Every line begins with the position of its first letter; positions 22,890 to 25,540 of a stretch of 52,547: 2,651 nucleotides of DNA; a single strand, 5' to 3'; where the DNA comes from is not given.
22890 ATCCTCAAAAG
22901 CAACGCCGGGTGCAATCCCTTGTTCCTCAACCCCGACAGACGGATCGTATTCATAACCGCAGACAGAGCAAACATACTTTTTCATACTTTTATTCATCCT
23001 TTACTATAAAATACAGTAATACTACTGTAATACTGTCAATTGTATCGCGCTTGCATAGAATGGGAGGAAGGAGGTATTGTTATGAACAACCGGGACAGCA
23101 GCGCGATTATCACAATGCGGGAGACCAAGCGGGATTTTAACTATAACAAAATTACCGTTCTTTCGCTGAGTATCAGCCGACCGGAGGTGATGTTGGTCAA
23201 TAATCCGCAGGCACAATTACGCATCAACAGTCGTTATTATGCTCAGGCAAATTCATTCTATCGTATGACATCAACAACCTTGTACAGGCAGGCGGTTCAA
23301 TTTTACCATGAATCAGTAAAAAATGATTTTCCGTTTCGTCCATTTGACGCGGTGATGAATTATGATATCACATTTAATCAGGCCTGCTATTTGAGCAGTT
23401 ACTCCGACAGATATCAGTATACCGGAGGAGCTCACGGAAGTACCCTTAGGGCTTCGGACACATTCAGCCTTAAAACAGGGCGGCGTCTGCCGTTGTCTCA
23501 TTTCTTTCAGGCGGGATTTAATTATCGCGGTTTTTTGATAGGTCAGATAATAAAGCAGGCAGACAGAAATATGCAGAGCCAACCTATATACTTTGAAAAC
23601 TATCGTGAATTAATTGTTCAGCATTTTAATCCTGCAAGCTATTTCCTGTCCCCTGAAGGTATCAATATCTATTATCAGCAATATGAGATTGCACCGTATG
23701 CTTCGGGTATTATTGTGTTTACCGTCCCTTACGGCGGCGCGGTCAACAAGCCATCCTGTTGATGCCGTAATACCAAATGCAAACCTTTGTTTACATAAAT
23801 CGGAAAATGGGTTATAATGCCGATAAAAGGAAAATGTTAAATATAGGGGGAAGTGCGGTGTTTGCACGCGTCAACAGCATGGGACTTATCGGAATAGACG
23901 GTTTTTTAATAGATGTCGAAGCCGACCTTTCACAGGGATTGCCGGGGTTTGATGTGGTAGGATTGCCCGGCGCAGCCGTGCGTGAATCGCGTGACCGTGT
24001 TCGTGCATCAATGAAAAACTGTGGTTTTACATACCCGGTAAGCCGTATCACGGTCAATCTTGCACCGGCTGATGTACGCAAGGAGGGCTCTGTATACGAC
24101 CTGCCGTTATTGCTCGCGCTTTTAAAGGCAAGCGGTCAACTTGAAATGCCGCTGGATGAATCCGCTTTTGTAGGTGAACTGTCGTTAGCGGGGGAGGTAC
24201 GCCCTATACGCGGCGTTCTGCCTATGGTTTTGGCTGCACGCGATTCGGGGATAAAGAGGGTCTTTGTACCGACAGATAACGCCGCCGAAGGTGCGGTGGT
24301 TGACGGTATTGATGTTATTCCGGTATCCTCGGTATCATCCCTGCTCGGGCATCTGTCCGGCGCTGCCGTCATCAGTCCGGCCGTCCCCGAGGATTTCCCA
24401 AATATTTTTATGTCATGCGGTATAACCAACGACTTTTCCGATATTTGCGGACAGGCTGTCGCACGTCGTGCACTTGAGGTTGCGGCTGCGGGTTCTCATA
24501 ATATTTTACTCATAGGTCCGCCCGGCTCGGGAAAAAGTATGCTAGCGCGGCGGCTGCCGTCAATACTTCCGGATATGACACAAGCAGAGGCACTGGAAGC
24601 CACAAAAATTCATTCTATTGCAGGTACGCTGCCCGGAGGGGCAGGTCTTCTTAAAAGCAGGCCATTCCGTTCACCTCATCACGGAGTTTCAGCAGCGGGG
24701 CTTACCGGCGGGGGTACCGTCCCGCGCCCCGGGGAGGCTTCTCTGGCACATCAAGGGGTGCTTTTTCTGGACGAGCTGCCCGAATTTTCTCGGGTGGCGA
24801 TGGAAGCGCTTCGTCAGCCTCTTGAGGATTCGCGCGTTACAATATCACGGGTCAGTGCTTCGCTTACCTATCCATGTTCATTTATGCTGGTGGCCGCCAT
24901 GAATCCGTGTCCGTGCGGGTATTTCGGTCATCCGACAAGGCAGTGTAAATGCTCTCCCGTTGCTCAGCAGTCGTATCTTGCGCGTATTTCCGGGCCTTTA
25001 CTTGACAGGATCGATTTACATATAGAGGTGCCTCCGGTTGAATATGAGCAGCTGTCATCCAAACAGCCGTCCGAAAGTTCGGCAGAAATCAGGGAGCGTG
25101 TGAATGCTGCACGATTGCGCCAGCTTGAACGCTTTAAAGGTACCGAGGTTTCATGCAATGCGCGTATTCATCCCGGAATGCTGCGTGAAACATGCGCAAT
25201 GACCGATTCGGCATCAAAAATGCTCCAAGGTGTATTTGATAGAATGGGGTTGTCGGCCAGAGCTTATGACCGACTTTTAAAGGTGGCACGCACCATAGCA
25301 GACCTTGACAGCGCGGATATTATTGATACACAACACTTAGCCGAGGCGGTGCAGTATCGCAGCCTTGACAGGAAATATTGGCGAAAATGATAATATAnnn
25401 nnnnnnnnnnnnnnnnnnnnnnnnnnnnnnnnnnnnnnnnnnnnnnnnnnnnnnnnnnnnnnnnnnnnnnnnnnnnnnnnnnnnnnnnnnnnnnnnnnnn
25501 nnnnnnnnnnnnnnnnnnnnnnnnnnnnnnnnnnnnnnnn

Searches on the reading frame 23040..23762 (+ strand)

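Call 65: search_protein_families(library=pfam, proteins=[window:23040-23762:+], max_evalue=0.00001)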
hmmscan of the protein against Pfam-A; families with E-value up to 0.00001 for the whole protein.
window:23040-23762:+ (240 aa): 2 families
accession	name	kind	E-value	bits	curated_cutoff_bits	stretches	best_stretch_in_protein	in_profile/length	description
PF13739.11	PdaC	-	1.5e-17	64.9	29.1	1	40-135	7-95/95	Deacetylase PdaC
PF11738.13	DUF3298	-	1.6e-13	51.8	24.1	1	155-231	3-83/84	Protein of unknown function (DUF3298)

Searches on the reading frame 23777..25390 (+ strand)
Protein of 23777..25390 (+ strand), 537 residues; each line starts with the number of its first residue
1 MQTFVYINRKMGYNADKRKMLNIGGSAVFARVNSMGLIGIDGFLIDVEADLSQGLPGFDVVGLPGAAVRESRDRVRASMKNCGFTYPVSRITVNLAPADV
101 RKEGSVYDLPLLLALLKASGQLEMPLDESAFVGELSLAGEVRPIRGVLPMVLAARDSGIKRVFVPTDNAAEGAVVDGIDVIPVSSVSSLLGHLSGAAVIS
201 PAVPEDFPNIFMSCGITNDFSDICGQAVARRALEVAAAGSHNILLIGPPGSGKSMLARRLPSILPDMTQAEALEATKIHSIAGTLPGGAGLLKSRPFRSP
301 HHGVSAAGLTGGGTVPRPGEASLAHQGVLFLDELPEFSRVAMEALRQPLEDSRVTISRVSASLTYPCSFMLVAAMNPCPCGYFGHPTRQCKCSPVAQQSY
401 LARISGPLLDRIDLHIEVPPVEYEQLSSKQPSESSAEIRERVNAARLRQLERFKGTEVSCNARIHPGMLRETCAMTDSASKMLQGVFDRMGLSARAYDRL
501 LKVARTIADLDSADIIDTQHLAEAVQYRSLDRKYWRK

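Call 65: search_protein_families(library=pfam, proteins=[window:23777-25390:+], max_evalue=0.00001)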
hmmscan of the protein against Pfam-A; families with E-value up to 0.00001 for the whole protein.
window:23777-25390:+ (537 aa): 7 families
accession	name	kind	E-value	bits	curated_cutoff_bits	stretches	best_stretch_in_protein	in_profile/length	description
PF01078.27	Mg_chelatase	-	1.6e-93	312.3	20.3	1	219-425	1-206/207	Magnesium chelatase, subunit ChlI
PF13541.12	ChlI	-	3.3e-43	146.9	27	1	47-168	1-121/121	Subunit ChlI of Mg-chelatase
PF13335.12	Mg_chelatase_C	-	2.8e-32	111.6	26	1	433-528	2-94/94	Magnesium chelatase, subunit ChlI C-terminal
PF05362.19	Lon_C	-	7.9e-09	35.8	21.1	1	38-188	36-197/205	Lon protease (S16) C-terminal proteolytic domain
PF07728.20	AAA_5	-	8.3e-09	36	22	1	242-379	1-125/139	AAA domain (dynein-related subfamily)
PF00158.32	Sigma54_activat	-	9.3e-07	29.1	20.2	1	231-376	13-142/168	Sigma-54 interaction domain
PF00493.29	MCM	-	1.3e-06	28.2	23.3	0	318-382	114-178/224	MCM P-loop domain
